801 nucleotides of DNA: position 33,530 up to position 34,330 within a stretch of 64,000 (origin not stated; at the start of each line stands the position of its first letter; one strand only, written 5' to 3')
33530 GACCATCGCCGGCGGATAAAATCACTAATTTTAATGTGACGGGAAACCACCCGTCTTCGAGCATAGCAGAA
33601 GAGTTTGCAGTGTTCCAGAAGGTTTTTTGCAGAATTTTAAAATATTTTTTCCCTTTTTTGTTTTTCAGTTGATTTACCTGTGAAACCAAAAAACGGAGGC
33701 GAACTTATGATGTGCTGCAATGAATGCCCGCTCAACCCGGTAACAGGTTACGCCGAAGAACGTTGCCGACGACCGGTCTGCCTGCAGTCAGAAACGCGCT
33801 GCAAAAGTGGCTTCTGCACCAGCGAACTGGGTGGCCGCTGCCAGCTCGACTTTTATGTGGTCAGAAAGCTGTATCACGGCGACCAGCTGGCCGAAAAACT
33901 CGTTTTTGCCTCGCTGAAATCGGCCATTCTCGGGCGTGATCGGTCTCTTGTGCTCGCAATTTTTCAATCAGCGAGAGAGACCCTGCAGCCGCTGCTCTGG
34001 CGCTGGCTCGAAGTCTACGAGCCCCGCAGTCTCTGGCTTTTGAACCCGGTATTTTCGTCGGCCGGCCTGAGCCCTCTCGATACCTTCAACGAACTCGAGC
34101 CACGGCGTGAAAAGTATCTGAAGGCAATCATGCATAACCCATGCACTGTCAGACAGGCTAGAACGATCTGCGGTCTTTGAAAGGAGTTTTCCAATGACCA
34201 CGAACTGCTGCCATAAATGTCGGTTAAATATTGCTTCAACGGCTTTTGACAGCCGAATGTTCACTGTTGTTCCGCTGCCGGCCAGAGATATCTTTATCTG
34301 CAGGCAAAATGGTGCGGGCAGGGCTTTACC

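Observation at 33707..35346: Operon of two paralogous 'CCxxCxLN' proteins plus a SLOG/MoCo-carrier-family protein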

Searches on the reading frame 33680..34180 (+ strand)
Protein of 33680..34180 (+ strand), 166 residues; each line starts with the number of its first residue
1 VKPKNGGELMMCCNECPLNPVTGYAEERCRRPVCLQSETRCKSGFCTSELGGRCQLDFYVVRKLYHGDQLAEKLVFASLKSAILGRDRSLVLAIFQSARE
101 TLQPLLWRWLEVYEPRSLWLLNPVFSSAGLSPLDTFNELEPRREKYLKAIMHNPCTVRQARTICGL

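Call 3: search_protein_families(library=pfam, proteins=[window:33680-34180:+], max_evalue=0.1)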
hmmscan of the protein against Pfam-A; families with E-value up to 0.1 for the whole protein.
window:33680-34180:+ (166 aa): 0 families

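Call 4: search_protein_families(library=ncbifam, proteins=[window:33680-34180:+], max_evalue=0.1)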
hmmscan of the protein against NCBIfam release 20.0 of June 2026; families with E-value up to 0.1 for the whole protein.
window:33680-34180:+ (166 aa): 0 families

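Call 6: search_protein_families(library=padloc, proteins=[window:33680-34180:+], max_evalue=0.1)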
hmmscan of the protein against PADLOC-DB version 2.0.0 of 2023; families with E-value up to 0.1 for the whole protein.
window:33680-34180:+ (166 aa): 0 families

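Call 7: find_homologous_proteins(query=window:33680-34180:+, max_evalue=0.01)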
Query window:33680-34180:+ (166 aa): 22 proteins with E <= 0.01 among 47 candidates.
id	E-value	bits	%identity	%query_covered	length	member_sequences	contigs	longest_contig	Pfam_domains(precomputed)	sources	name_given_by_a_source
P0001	5.2e-100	351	98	95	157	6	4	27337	-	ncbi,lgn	-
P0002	3.2e-95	335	90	95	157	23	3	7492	-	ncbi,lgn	-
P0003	1.1e-62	229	66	89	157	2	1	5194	-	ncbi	-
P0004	5.1e-61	224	63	89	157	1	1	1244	-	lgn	-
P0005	3.1e-59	218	63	87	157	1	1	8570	-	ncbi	-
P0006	1.5e-58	216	63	87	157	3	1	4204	-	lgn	-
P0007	1.1e-57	213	67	85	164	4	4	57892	-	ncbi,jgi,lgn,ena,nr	ncbi:MAG TPA: hypothetical protein PLM07_06850 [Candidatus Rifleibacterium sp.]|nr:hypothetical prot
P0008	2.8e-57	211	63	87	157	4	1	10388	-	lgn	-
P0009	2.2e-56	209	62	87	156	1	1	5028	-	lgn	-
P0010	1.2e-54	203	56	93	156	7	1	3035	-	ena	-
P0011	1.2e-52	196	57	92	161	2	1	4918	-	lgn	-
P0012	1.5e-52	196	58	90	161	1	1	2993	-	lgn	-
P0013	3.5e-52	195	57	87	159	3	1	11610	-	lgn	-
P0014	5.7e-52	194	53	92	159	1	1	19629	-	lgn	-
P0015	6.8e-52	194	56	90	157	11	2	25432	-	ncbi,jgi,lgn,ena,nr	ncbi:MAG TPA: hypothetical protein DCG57_11610 [Candidatus Riflebacteria bacterium]|jgi:hypothetical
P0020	2.0e-48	183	52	87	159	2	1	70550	-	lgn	-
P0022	2.6e-34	137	45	90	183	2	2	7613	-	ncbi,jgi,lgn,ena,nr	ncbi:MAG TPA: hypothetical protein PKM25_02275 [Candidatus Ozemobacteraceae bacterium]|nr:hypothetic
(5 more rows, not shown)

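Call 8: find_encoding_contigs(protein=P0020, flank=6000, max_places=3)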
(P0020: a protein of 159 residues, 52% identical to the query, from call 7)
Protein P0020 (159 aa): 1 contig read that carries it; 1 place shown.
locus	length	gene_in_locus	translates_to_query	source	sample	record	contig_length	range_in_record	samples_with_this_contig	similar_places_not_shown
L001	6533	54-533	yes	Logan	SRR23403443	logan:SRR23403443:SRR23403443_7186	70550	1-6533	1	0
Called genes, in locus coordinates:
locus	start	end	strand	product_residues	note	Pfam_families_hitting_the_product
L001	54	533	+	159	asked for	-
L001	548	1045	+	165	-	-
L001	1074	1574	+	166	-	PF02481:DNA_processg_A (faint), PF12694:cpYpsA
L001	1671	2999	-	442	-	PF23457:LysM2_NFP (faint), PF01476:LysM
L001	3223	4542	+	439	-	PF13638:PIN_4, PF02562:PhoH, PF13604:AAA_30 (faint), PF13401:AAA_22 (faint)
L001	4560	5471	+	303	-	-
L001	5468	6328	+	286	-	-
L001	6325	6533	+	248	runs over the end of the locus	PF07963:N_methyl (weak)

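Call 9: find_encoding_contigs(protein=P0022, flank=6000, max_places=3)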
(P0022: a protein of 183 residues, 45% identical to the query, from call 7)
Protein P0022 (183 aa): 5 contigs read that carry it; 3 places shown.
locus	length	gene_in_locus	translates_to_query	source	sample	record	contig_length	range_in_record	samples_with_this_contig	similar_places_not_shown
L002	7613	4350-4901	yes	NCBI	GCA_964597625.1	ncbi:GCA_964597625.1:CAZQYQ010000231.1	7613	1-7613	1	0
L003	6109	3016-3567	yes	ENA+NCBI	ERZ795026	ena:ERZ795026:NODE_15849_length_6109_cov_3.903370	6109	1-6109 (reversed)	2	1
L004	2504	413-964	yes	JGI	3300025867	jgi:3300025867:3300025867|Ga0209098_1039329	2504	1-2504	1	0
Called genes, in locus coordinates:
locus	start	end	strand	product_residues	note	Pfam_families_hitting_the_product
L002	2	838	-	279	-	PF04166:PdxA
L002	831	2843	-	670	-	PF23161:HTH_RNase_II (faint), PF00773:RNB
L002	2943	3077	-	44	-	-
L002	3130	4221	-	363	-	-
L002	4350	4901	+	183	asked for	-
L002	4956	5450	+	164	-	-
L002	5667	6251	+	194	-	PF12694:cpYpsA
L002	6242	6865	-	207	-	-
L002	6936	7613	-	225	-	?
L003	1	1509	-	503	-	PF23161:HTH_RNase_II (weak), PF00773:RNB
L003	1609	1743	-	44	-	-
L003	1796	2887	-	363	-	-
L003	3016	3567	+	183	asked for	-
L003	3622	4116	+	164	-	-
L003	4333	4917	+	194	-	PF12694:cpYpsA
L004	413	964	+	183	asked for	-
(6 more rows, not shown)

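Call 10: find_encoding_contigs(protein=P0007, flank=6000, max_places=3)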
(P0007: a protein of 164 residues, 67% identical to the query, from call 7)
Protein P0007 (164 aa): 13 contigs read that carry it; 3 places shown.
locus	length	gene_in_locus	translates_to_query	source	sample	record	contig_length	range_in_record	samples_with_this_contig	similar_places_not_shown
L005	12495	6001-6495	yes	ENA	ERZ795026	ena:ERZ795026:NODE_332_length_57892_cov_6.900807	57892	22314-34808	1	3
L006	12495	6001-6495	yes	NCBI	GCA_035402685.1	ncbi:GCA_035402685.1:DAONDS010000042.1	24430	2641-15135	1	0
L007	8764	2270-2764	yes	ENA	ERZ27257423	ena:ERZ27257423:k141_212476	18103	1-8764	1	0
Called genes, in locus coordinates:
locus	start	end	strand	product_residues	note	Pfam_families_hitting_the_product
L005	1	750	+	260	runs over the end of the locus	PF01555:N6_N4_Mtase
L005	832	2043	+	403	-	PF22746:SHOCT-like_DUF2089-C, PF13349:DUF4097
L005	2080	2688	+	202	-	-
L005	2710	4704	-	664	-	PF00773:RNB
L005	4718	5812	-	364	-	-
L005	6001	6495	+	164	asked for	-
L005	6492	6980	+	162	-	-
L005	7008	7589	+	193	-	PF12694:cpYpsA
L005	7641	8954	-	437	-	PF01476:LysM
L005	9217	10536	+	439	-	PF13638:PIN_4, PF13401:AAA_22 (faint), PF02562:PhoH, PF13604:AAA_30 (faint)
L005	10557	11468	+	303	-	-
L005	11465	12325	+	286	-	-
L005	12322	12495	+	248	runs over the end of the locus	PF07963:N_methyl (weak)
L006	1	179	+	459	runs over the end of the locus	PF00587:tRNA-synt_2b, PF03129:HGTP_anticodon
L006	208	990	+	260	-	PF01555:N6_N4_Mtase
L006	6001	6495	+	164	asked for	-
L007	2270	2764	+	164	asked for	-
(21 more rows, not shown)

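Call 26: predict_structure(alignment_id=A1)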
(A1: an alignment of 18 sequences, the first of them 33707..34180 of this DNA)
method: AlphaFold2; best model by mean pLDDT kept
length: 157 residues; sequences in the alignment: 18
mean_pLDDT: 69.5   pTM: 0.63
mean pLDDT of the five models: 69.5, 68.0, 66.6, 65.7, 65.0
residues with pLDDT >= 90: 22; 70-90: 71; 50-70: 11; < 50: 53
segments of 3 or more residues with pLDDT < 50: 1-43, 148-157
pLDDT, mean of each block of 10 residues (from residue 1): 39 42 39 37 61 87 89 85 90 92 88 88 77 84 65 39
secondary structure, 60 per line:
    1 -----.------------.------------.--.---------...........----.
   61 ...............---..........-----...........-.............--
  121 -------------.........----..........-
elements in order: H45-55 H60-75 H79-88 H94-104 H106-118 H134-142 H147-156

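Call 32: search_protein_representatives(alignment_id=A3)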
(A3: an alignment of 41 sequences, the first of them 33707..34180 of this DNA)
Query: 41 sequences, 158 profile positions. Proteins with E-value up to 0.001 (for the whole library): 36; up to 1e-10: 31; up to 1e-30: 12. The best 36 are listed.
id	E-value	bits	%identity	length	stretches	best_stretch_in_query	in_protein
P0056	7.4e-52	191.6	-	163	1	1-157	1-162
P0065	1.1e-43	165.0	-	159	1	2-146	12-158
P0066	4.6e-40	153.3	-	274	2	1-129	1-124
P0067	2.4e-39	150.9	-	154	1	2-152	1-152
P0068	2.9e-39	150.7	-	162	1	1-155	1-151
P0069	2.6e-36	141.1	-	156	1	2-150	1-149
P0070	9.7e-36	139.2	-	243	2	1-147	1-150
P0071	4.4e-35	137.1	-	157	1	1-152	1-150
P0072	1.5e-34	135.3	-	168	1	1-149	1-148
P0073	5.7e-33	130.2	-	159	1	2-145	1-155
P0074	1.1e-32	129.3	-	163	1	2-148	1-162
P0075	7.0e-32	126.7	-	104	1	54-156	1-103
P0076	6.6e-28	113.8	-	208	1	1-142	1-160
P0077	2.8e-27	111.8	-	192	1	1-141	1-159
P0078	8.1e-27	110.2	-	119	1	50-155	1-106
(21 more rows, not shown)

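Call 34: fold_search(model_id=the predicted structure, library=pdb)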
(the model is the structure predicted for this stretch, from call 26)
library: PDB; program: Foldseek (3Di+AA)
matches with E <= 10: 59; with E <= 0.001: 0
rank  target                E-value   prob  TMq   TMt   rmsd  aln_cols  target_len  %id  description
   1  9dee                  1.9e+00  0.11  0.23  0.23  11.8       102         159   14  The designed serine hydrolase known as super (released 2025-02-19)
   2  4fu3_B                2.5e+00  0.08  0.21  0.24  11.7       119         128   13  CID of human RPRD1B (released 2012-08-29)
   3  3myf_A                2.9e+00  0.08  0.20  0.25  11.3       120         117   11  The Crystal Structure of the HPT domain from the Hpt Sensor Hybrid Histidine Kinase from Shewanella to 1.80A (released 2010-05-26)
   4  9k7w_D                3.1e+00  0.12  0.23  0.35  11.5       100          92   12  Crystal structure of designed nickel-induced homotrimer C3-Ni1-HH*3-18 (released 2025-10-29)
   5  8gad_B                3.4e+00  0.14  0.30  0.39   7.4       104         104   14  Crystal structure of a high affinity PD-L1 binder (released 2024-08-21)
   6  8j0h_A                3.6e+00  0.06  0.19  0.22  16.4       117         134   12  Crystal structure of the fission yeast Rex1BD protein(C4H3.06) (released 2023-11-01)
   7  1lrv                  4.5e+00  0.04  0.18  0.13  11.8       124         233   14  A LEUCINE-RICH REPEAT VARIANT WITH A NOVEL REPETITIVE PROTEIN STRUCTURAL MOTIF (released 1997-03-12)
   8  7bxo_G                4.5e+00  0.03  0.18  0.20  15.5       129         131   12  Crystal structure of the toxin-antitoxin with AMP-PNP (released 2020-09-30)
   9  8vyy_A                4.5e+00  0.03  0.16  0.12  15.8       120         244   13  The crystal structure of MarE in complex with its native substrate, beta-methyl-L-tryptophan (released 2025-04-02)
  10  9k7w_A                4.9e+00  0.11  0.24  0.38  11.3        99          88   13  Crystal structure of designed nickel-induced homotrimer C3-Ni1-HH*3-18 (released 2025-10-29)
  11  6vfj_B                5.2e+00  0.08  0.27  0.33  10.8       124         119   14  De novo designed icosahedral nanoparticle I53_dn5 (released 2020-08-12)
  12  4j5l_B                5.2e+00  0.06  0.22  0.11  13.1       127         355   13  Structure of the Cargo Binding Domain from Human Myosin Va (released 2013-10-09)
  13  8gad_A                5.8e+00  0.11  0.30  0.41   7.4       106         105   14  Crystal structure of a high affinity PD-L1 binder (released 2024-08-21)
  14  6v8e_A                5.8e+00  0.07  0.27  0.33  10.4       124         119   14  Computationally designed C3-symmetric homotrimer from TPR repeat protein (released 2020-08-12)
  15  6vfh_A                5.8e+00  0.07  0.27  0.32  12.3       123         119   11  De novo designed tetrahedral nanoparticle T33_dn10 (released 2020-08-12)
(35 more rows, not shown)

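Call 37: find_related_loci(query=A1, collection=genome_contigs, flank=7000)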
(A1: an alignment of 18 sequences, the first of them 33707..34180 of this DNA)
Query A1 (157 aa) in genome_contigs; peptide patterns used: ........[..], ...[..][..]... (x = any residue, [..] = any of these).
46 stretches matched a pattern; 30 encode a relative of the query (tblastn E <= 1e-3); 30 distinct loci.
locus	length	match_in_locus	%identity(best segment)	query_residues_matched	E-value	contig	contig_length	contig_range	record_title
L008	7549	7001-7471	87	1-157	5e-95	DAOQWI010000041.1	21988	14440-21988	MAG TPA_asm: Candidatus Ozemobacteraceae bacterium isolate AMR_MDS_1066 NODE_2725_length_21988_cov_8.667761, whole genom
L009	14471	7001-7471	87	1-157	4e-92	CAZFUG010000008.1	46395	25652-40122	MAG TPA_asm: uncultured bacterium isolate binchicken_co115_14 genome assembly, contig: NODE_1400_length_46395_cov_4.6587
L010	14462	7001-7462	86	1-154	2e-90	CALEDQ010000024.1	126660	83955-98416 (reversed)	MAG TPA_asm: uncultured bacterium isolate SRR3330203_bin.17_CONCOCT_v1.1_MAG genome assembly, contig: ERZ724088.118, who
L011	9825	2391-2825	64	1-145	2e-64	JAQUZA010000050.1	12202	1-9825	MAG: Candidatus Riflebacteria bacterium isolate STD2_25 NODE_20227_length_12202_cov_3.029482_Sandtown_D2, whole genome s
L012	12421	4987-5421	65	1-145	1e-63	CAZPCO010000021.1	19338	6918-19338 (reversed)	MAG TPA_asm: uncultured bacterium isolate binchicken_co117_419 genome assembly, contig: NODE_5316_length_19338_cov_5.263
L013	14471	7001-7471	59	1-157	2e-62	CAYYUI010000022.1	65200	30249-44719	MAG TPA_asm: uncultured bacterium isolate SRP192927_co1_848 genome assembly, contig: NODE_512_length_65200_cov_12.198864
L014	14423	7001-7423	67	1-141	1e-61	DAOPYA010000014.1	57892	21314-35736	MAG TPA_asm: Candidatus Rifleibacterium sp. isolate AMR_MDS_1326 NODE_403_length_57892_cov_6.860885, whole genome shotgu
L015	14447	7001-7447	56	1-149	3e-57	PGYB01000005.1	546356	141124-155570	MAG: Candidatus Riflebacteria bacterium HGW-Riflebacteria-1 bjp_ig2103_scaffold_25, whole genome shotgun sequence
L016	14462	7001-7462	54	1-154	7e-57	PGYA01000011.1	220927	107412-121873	MAG: Candidatus Riflebacteria bacterium HGW-Riflebacteria-2 bjp_ig2102_scaffold_236, whole genome shotgun sequence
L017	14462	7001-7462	53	1-154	2e-56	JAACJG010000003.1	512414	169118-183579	MAG: Candidatus Rifleibacterium amylolyticum isolate CH46 Scaffold02, whole genome shotgun sequence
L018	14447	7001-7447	55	1-149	8e-56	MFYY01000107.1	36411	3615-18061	MAG: Candidatus Riflebacteria bacterium GWC2_50_8 gwc2_scaffold_2178, whole genome shotgun sequence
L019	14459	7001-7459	50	1-153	1e-54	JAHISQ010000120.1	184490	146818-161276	MAG: Candidatus Riflebacteria bacterium isolate MM_PC_MetaG.mb.182 MM_PC_MetaG.mb.182_k141_1235875, whole genome shotgun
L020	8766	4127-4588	51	1-154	3e-53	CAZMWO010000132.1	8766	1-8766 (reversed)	MAG TPA_asm: uncultured bacterium isolate SRP192927_co6_749 genome assembly, contig: NODE_21113_length_8766_cov_4.313741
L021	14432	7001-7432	49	1-144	1e-47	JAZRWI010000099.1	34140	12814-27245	MAG: Candidatus Avigastranaerophilus sp. isolate T1900044952_TA20190005.MAGScoT_cleanbin_000022 SGB_3702_k141_1029522, w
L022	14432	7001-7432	47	1-144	6e-46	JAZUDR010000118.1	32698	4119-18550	MAG: Candidatus Avigastranaerophilus sp. isolate T1900045308_TH20190078.MAGScoT_cleanbin_000020 SGB_6197_k141_1123689, w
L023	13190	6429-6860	47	1-141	9e-42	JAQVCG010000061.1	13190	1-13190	MAG: Candidatus Riflebacteria bacterium isolate STD2_83 NODE_18065_length_13190_cov_35.447064_Sandtown_D2, whole genome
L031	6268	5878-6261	47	1-125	4e-35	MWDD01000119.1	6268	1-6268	MAG: bacterium ADurb.Bin157 isolate ADurb.Bin157 BWY02_contig000119, whole genome shotgun sequence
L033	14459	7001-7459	45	1-155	1e-34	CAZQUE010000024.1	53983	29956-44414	MAG TPA_asm: uncultured bacterium isolate SRP304446_co1_153 genome assembly, contig: NODE_388_length_53983_cov_14.899848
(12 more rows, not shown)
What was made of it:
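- Tried and rejected: The A alignment worked (call 37).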

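Call 40: search_solved_structures(query=A1, max_evalue=10)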
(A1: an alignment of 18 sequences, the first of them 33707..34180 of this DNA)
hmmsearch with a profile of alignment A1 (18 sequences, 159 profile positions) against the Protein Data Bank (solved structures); distinct sequences matched with E-value up to 10: 0.

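Call 72: search_protein_families(library=pfam, proteins=[L021:583-3483:+, L021:3455-6292:-, L021:6490-6978:+, L021:8520-10007:-, L033:4615-5808:+, L033:3184-4473:+, L033:8527-9864:-, L002:6242-6865:-], max_evalue=0.001)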
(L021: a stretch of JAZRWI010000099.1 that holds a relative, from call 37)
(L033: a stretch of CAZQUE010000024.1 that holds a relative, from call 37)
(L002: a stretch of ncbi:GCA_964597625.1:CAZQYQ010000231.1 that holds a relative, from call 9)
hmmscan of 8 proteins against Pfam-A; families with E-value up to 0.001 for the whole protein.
L021:583-3483:+ (966 aa): 2 families
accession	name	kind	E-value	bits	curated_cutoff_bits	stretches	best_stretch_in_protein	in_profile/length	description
PF07228.17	SpoIIE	-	1.8e-40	139.4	25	1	761-952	1-191/192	Stage II sporulation protein E (SpoIIE)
PF00672.30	HAMP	-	1.5e-09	38.4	25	1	664-715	1-52/53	HAMP domain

L021:3455-6292:- (945 aa): 2 families
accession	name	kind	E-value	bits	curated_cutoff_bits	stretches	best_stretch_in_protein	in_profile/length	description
PF07228.17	SpoIIE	-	3.3e-35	122.2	25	1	751-944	2-191/192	Stage II sporulation protein E (SpoIIE)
PF00672.30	HAMP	-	3.2e-05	24.6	25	1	657-704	5-52/53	HAMP domain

L021:6490-6978:+ (162 aa): 2 families
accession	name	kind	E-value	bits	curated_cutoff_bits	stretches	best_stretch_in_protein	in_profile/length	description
PF00436.31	SSB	-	1.4e-30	105.9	26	1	5-108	1-104/104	Single-strand binding protein family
PF01336.31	tRNA_anti-codon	-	0.00061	20.1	27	0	51-87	26-62/75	OB-fold nucleic acid binding domain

L021:8520-10007:- (495 aa): 3 families
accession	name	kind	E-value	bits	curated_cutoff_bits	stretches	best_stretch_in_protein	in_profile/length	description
PF13646.12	HEAT_2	-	1.2e-07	32.3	27.7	1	336-417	10-87/88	HEAT repeats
PF07719.23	TPR_2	-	3.6e-05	24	27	1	68-99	2-33/34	Tetratricopeptide repeat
PF00515.34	TPR_1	-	0.0001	22.4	27.8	1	69-98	3-32/34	Tetratricopeptide repeat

L033:4615-5808:+ (397 aa): 0 families

L033:3184-4473:+ (429 aa): 5 families
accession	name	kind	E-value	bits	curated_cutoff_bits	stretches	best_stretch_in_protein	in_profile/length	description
PF01436.27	NHL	-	5.1e-26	89.8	20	1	314-340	1-27/28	NHL repeat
PF08450.18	SGL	-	9.5e-09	35.6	26.3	0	50-86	132-168/246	SMP-30/Gluconolactonase/LRE-like region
PF03088.22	Str_synth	-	0.0002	21.8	25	0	50-82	55-87/89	Strictosidine synthase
PF23414.1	Beta-prop_EML_2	-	0.00066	19.6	90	0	55-88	85-117/266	Echinoderm microtubule-associated protein second beta-propeller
PF13449.12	Phytase-like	-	0.00074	19.9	27.6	0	57-186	9-100/284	Esterase-like activity of phytase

L033:8527-9864:- (445 aa): 2 families
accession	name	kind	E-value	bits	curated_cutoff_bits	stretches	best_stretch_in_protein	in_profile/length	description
PF00211.25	Guanylate_cyc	-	1.2e-20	74.3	21.9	1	28-193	6-179/183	Adenylate and Guanylate cyclase catalytic domain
PF06271.18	RDD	-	1.2e-08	35.8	24.1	1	284-439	3-136/137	RDD family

L002:6242-6865:- (207 aa): 0 families

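Call 93: search_protein_families(library=pfam, alignment_id=A6, max_evalue=5)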
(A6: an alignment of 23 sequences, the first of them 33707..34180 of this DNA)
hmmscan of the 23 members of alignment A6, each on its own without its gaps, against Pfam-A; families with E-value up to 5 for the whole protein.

A. member 1, window:33707-34180:+ (157 aa): 0 families

B. families by the number of members that match (of 23 scanned): 6 families
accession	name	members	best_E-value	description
PF12323.14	HTH_OrfB_IS605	1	0.14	Helix-turn-helix domain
PF15601.11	Imm70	1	0.14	Immunity protein 70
PF01150.23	GDA1_CD39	1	0.15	GDA1/CD39 (nucleoside phosphatase) family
PF22540.1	RET_CRD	1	0.51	RET, Cysteine Rich Domain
PF16593.10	Cas9-BH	1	1.5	Bridge helix of CRISPR-associated endonuclease Cas9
PF05453.18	Toxin_6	1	2.4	BmTXKS1/BmP02 toxin family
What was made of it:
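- On WhiB-like / ZAS anti-sigma regulators: No Pfam hit (calls 3, 93).
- No similarity to Wbl, ZAS or any regulator family (calls 3, 4, 93).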
